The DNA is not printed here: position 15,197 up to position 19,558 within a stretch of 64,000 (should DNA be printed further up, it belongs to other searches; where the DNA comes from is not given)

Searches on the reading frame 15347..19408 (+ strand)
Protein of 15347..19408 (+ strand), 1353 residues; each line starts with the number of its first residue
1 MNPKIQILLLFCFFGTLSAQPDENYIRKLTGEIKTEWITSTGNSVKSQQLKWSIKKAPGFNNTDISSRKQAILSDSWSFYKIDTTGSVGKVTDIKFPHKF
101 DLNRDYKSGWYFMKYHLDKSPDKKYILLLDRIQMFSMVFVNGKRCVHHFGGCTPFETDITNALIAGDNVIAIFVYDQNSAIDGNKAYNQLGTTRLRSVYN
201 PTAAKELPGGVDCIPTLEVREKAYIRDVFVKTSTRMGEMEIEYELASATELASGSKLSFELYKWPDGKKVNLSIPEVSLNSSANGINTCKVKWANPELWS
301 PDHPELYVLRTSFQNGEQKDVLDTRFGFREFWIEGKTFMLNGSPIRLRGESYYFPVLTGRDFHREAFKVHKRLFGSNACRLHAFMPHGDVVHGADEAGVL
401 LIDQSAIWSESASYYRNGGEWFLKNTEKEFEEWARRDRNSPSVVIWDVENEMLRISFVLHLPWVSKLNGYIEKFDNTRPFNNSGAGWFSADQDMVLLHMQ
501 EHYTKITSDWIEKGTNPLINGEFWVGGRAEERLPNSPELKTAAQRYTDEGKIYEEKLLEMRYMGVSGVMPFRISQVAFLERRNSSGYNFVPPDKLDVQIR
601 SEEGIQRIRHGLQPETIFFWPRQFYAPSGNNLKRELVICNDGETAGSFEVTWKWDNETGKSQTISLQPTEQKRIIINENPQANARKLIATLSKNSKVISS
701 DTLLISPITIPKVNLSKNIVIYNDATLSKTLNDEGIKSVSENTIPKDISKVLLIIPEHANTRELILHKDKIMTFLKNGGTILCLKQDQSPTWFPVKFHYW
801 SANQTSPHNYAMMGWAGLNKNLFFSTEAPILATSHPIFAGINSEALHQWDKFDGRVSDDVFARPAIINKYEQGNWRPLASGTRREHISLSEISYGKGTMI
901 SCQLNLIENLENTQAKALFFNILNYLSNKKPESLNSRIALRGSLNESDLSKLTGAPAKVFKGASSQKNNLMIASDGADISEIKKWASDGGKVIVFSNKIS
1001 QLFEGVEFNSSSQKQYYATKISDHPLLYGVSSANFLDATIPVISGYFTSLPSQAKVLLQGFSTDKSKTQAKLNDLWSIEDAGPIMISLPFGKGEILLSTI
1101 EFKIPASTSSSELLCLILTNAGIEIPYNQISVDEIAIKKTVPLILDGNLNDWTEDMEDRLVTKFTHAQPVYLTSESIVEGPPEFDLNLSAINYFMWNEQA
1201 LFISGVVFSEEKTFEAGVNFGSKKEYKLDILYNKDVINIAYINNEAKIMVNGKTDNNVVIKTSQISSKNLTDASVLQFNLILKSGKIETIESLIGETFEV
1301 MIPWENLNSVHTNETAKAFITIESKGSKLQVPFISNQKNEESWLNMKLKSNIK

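Call 79: search_protein_families(library=pfam, proteins=[window:15347-19408:+], max_evalue=0.00001)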
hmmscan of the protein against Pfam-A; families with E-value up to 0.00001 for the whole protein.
window:15347-19408:+ (1353 aa): 3 families
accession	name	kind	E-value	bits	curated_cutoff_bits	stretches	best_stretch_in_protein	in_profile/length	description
PF00703.27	Glyco_hydro_2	-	2e-13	51.5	23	1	223-329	1-109/109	Glycosyl hydrolases family 2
PF02837.24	Glyco_hydro_2_N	-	6.5e-09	36.4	28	1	103-187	61-149/169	Glycosyl hydrolases family 2, sugar binding domain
PF02836.23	Glyco_hydro_2_C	-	6.7e-08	32.5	21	1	333-523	3-210/302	Glycosyl hydrolases family 2, TIM barrel domain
